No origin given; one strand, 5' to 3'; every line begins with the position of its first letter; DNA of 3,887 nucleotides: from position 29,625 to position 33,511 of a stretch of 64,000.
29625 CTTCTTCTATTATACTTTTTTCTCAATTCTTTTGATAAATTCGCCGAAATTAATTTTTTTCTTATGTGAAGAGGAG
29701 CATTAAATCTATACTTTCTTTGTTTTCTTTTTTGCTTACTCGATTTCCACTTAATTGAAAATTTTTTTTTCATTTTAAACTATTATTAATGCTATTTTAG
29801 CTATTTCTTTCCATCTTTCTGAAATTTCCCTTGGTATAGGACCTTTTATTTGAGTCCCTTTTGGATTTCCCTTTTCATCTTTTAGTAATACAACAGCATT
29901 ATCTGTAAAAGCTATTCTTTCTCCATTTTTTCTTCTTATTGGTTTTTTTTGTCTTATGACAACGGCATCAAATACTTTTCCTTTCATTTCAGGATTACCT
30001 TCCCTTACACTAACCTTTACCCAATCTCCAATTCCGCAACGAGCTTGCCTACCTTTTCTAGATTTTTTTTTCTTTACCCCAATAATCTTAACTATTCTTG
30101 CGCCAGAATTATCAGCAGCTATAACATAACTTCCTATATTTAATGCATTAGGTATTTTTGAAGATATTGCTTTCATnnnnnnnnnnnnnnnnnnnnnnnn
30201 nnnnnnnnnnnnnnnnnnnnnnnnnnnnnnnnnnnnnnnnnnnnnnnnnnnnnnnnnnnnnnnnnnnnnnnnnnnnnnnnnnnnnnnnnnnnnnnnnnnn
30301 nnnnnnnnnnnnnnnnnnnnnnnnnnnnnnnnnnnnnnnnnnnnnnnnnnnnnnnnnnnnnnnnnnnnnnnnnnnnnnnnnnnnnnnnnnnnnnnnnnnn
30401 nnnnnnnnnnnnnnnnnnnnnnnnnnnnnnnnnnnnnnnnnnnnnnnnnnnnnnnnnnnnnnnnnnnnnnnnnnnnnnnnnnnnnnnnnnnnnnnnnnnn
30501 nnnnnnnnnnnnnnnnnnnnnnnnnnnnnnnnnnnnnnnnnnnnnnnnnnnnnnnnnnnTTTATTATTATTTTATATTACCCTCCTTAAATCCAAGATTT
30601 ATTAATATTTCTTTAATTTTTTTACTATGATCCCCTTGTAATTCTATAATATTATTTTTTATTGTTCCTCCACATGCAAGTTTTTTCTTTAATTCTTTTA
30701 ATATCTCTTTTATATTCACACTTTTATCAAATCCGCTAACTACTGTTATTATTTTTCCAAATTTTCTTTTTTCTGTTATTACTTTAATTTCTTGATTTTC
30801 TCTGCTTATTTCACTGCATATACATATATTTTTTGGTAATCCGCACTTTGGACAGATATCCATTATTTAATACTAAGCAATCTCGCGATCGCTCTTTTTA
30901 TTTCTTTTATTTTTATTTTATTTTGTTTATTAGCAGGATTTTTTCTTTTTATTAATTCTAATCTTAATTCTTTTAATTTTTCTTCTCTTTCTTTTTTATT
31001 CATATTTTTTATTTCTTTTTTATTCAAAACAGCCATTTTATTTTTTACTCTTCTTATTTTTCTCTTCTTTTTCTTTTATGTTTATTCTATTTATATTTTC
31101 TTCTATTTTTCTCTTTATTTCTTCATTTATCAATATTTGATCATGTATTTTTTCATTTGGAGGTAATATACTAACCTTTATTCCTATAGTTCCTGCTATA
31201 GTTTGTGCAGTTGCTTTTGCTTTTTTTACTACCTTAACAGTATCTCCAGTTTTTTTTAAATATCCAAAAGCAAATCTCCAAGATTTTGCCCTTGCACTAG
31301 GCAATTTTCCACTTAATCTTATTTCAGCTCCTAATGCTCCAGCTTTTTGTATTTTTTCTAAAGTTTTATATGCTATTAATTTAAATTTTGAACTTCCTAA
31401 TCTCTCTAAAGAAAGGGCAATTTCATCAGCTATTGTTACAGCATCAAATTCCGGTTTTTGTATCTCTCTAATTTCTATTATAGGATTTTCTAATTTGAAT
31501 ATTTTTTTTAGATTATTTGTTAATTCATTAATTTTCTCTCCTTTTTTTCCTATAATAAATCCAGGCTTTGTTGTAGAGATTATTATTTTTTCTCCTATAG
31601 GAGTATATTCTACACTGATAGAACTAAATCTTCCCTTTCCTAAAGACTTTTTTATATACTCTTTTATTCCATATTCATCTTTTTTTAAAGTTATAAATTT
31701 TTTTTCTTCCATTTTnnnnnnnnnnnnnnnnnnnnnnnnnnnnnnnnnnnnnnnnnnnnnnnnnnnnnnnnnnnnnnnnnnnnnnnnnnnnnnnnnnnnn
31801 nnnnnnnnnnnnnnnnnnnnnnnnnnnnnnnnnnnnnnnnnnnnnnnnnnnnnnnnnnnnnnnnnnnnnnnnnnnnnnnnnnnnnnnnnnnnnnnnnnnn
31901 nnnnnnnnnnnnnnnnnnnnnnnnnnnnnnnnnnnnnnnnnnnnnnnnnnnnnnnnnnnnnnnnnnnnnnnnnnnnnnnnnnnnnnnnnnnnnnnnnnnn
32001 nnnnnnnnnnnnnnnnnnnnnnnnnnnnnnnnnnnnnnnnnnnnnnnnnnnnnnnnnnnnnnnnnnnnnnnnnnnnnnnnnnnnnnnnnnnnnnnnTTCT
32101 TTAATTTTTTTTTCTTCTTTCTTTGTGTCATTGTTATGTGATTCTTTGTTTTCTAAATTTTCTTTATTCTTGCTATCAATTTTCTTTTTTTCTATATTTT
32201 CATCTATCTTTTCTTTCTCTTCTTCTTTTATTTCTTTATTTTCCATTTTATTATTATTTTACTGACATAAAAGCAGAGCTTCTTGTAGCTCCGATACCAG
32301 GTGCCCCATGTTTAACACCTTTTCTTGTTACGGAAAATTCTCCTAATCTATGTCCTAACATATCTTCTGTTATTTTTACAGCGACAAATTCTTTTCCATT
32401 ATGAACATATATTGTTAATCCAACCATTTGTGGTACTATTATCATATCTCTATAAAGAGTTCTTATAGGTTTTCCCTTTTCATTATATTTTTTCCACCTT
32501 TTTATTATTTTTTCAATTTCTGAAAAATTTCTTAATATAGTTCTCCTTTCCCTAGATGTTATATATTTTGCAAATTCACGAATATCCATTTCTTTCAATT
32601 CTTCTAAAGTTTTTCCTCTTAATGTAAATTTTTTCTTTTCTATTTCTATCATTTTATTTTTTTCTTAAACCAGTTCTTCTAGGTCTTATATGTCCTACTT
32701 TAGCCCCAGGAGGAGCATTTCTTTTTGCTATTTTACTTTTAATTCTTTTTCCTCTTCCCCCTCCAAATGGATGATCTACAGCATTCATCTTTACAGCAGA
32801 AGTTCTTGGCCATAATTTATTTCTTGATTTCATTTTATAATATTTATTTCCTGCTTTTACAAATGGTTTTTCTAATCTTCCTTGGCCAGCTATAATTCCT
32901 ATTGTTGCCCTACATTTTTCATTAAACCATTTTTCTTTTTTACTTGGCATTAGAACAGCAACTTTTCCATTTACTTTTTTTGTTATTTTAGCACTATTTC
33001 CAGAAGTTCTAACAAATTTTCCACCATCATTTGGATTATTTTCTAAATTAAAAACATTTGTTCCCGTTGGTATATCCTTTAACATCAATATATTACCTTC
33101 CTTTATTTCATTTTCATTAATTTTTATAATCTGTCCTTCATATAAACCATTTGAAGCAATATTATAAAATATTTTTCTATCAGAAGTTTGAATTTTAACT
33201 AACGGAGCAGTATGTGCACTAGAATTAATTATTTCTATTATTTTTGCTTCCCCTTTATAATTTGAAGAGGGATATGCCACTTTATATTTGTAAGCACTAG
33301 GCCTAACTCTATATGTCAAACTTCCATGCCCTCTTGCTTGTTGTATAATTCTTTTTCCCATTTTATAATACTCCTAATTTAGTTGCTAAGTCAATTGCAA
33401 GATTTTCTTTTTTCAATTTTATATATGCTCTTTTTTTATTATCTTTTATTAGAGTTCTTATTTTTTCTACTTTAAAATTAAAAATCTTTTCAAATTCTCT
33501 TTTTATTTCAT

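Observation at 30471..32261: Perfect 104-nt direct repeat gives uS17 and uL22 identical 29-aa KE-rich N-terminal extensions and identical upstream junctions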

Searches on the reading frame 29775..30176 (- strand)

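Call 5: search_protein_families(library=pfam, proteins=[window:29775-30176:-])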
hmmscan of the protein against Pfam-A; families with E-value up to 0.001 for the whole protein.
window:29775-30176:- (133 aa): 1 family
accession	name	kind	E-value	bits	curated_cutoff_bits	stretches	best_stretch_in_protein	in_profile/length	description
PF00238.24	Ribosomal_L14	-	1.6e-34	118.9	23.6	1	14-132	4-121/122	Ribosomal protein L14p/L23e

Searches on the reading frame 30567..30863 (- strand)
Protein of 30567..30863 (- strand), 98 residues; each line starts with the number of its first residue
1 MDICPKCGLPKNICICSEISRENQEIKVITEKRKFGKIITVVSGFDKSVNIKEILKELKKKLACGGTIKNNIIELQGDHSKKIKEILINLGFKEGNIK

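Call 5: search_protein_families(library=pfam, proteins=[window:30567-30863:-])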
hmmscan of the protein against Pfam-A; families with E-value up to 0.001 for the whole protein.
window:30567-30863:- (98 aa): 1 family
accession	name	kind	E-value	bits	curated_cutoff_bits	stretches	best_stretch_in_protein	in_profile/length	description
PF01253.27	SUI1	-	1.9e-21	76.7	25.5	1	23-93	2-77/77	Translation initiation factor SUI1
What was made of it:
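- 30567..30863 (-): SUI1 (aSUI1/aIF1 family), the gene upstream of rps17. Its last 5 coding nt and stop codon lie inside copy A. Pfam PF01253 (call 5).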

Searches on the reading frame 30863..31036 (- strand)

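Call 5: search_protein_families(library=pfam, proteins=[window:30863-31036:-])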
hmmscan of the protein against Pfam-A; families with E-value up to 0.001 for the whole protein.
window:30863-31036:- (57 aa): 1 family
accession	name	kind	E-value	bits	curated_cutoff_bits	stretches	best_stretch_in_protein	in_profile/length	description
PF00831.28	Ribosomal_L29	-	5.6e-05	23.5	24.5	1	7-56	1-53/57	Ribosomal L29 protein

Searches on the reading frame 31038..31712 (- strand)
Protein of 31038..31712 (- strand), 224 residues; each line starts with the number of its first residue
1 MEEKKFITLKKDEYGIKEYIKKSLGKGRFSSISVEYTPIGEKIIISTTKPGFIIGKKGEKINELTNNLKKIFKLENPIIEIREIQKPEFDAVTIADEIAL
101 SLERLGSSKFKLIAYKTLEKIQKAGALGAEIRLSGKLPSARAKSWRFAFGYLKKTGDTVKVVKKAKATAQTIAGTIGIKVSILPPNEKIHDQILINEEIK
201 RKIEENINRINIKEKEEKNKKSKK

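Call 5: search_protein_families(library=pfam, proteins=[window:31038-31712:-])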
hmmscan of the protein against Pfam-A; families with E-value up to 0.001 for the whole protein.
window:31038-31712:- (224 aa): 2 families
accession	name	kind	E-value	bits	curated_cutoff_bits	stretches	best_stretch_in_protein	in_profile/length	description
PF00189.25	Ribosomal_S3_C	-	3.7e-14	53.4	34.1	1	108-182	9-83/83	Ribosomal protein S3, C-terminal domain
PF07650.23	KH_2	-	3.9e-11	43.1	22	1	16-88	2-77/78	KH domain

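Call 8: find_related_loci(query=window:31038-31712:-, collection=genome_contigs, flank=6000)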
Query window:31038-31712:- (224 aa) in genome_contigs; peptide patterns used: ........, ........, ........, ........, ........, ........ (x = any residue, [..] = any of these).
600 stretches matched a pattern (row limit reached: there are more); 13 encode a relative of the query (tblastn E <= 1e-3); 13 distinct loci.
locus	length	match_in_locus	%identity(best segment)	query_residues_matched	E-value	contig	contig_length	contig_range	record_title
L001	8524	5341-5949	68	1-203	5e-93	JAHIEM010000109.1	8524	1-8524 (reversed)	MAG: Nanoarchaeota archaeon isolate KR11_0.1_MetaG.mb.19 KR11_0.1_MetaG.mb.19_k141_876482, whole genome shotgun sequence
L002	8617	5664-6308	67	1-215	1e-91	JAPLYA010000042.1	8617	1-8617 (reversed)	MAG: Candidatus Pacearchaeota archaeon isolate LacPavin_0920_SED4_MAG_33_8 LacPavin_0920_SED4_scaffold_1225835, whole ge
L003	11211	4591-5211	60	1-207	4e-85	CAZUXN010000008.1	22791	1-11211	MAG TPA_asm: Candidatus Woesearchaeota archaeon isolate binchicken_co100_289 genome assembly, contig: NODE_3406_length_2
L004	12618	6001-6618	60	1-206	8e-84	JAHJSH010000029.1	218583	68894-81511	MAG: Nanoarchaeota archaeon isolate OS_PC_MetaG.mb.194 OS_PC_MetaG.mb.194_k141_625832, whole genome shotgun sequence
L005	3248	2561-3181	61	1-207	2e-84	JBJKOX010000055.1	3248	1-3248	MAG: Candidatus Pacearchaeota archaeon isolate Bin_106 S1Ck127_1006991_flag_1_multi_6.0000_len_3248, whole genome shotgu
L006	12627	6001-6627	60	1-217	7e-83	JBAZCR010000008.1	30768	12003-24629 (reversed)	MAG: Candidatus Pacearchaeota archaeon isolate SO_2017_LW2_78 scaffold_3272_c1_LW138R_2017, whole genome shotgun sequenc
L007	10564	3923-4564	47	1-207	4e-54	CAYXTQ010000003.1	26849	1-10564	MAG TPA_asm: uncultured Methanosarcinales archaeon isolate binchicken_co266_33 genome assembly, contig: NODE_2998_length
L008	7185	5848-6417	38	3-192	5e-32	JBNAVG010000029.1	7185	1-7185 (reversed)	MAG: Candidatus Micrarchaeales archaeon isolate Kamch4342-D-MF-032 bin57.fa-29, whole genome shotgun sequence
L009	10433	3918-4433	38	7-182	4e-21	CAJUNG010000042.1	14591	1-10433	MAG TPA_asm: uncultured Bacilli bacterium isolate MGBC162581 genome assembly, contig: MGBC162581.42, whole genome shotgu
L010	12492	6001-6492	33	16-182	2e-18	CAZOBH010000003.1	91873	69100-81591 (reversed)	MAG TPA_asm: uncultured Clostridium sp. isolate binchicken_co353_168 genome assembly, contig: NODE_239_length_91873_cov_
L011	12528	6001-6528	32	4-182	5e-17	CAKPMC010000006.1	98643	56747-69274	MAG: uncultured Bacilli bacterium isolate REFINED_METABAT215_TOP10_CONTIGS_1500_ASSEMBLY_K77_MERGED__Hadza_MoBio_hadza-E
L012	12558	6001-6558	27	3-182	4e-10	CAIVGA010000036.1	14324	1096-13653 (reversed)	uncultured bacterium isolate AM-2014-D4_bin-189 genome assembly, contig: bin-189:36/67, whole genome shotgun sequence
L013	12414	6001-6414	33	43-180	1e-7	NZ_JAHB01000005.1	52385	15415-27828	Mycoplasmopsis cricetuli ATCC 35279 U744DRAFT_scaffold00005.5_C, whole genome shotgun sequence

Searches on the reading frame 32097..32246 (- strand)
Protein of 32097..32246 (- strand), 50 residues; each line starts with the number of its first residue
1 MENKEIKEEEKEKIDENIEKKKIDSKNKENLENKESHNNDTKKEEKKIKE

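Call 61: find_homologous_proteins(query=window:32097-32246:-, max_evalue=1)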
Query seq(50 aa): 10 candidates shared short words with the query, none scored E <= 1.
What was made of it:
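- The tail-only protein search was uninformative, since it did not even return uL22 itself (call 61).
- Tried and rejected: The 50-aa uL22 extension returned no hits, not even uL22 itself, presumably because of composition filtering (call 61).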

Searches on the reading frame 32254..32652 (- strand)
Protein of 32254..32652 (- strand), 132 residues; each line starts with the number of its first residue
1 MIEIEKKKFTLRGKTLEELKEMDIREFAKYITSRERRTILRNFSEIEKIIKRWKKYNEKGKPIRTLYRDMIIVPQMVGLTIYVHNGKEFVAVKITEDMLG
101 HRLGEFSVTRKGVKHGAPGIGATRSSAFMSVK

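Call 5: search_protein_families(library=pfam, proteins=[window:32254-32652:-])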
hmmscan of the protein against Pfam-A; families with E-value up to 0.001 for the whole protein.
window:32254-32652:- (132 aa): 1 family
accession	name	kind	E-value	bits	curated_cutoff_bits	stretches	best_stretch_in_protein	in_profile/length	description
PF00203.26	Ribosomal_S19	-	7.8e-28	96.6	27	1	46-115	10-81/81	Ribosomal protein S19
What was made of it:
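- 32254..32652 (-): rps19 (uS19), the gene upstream of rpl22. Its last 5 coding nt and stop codon lie inside copy B. Pfam PF00203 (call 5).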

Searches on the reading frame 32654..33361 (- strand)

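Call 5: search_protein_families(library=pfam, proteins=[window:32654-33361:-])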
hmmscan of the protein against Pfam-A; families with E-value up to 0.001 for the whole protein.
window:32654-33361:- (235 aa): 1 family
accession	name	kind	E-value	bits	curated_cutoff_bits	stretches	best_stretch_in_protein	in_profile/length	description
PF03947.24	Ribosomal_L2_C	-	9.5e-41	139.2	33.7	1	87-209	1-118/126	Ribosomal Proteins L2, C-terminal domain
